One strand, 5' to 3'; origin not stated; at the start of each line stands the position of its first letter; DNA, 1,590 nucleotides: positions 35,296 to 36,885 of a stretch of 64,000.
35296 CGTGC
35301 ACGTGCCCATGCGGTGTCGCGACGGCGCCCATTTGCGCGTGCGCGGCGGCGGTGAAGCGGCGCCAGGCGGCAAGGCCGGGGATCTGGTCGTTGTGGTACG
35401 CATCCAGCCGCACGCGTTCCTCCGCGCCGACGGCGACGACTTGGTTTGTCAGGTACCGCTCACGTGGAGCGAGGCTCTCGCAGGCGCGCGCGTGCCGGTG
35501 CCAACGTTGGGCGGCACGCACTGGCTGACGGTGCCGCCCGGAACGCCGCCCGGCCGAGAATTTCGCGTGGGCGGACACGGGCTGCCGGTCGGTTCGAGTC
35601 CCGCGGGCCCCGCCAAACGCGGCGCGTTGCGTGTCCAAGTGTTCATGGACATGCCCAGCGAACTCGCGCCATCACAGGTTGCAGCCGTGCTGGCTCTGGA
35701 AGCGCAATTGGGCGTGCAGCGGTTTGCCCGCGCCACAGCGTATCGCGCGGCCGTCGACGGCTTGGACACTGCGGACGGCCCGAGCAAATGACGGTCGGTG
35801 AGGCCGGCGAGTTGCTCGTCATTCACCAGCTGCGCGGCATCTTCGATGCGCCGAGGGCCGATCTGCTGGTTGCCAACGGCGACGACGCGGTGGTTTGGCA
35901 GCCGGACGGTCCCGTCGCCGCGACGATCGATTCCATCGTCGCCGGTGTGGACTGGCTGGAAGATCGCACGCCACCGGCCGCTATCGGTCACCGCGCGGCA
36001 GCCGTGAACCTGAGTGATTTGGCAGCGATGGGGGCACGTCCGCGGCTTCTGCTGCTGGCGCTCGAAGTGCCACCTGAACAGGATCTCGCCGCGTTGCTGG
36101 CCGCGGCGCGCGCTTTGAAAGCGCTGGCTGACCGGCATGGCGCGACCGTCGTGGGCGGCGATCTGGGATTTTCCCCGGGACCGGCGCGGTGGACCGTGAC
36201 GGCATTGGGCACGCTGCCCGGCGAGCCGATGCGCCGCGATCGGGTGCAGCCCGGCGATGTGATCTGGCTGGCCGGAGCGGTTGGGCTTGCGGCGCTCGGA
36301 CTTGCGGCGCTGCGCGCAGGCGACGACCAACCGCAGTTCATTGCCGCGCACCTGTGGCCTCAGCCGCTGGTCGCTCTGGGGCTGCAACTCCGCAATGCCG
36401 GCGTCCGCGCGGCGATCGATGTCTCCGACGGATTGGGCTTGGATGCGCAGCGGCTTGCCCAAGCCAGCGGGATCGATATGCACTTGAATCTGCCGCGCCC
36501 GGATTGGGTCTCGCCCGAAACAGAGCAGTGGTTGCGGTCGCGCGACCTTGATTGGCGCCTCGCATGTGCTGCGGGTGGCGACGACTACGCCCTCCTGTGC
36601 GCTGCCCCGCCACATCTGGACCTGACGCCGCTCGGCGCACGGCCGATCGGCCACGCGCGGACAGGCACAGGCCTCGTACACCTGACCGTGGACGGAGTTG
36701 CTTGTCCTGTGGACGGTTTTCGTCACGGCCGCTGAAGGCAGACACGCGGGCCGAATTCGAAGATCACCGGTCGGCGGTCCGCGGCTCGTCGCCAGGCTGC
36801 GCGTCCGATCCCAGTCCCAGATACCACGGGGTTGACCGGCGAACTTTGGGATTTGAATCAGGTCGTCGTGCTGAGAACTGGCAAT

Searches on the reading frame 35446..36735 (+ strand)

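Call 10: search_protein_families(library=pfam, proteins=[window:35446-36735:+], max_evalue=0.01)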
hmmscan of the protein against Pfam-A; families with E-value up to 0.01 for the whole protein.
window:35446-36735:+ (429 aa): 2 families
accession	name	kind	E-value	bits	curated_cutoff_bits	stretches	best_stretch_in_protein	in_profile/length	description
PF00586.29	AIRS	-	7.4e-20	71.9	24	1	145-256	1-111/112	AIR synthase related protein, N-terminal domain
PF02769.27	AIRS_C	-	5.6e-06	27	23.1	1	268-369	1-103/156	AIR synthase related protein, C-terminal domain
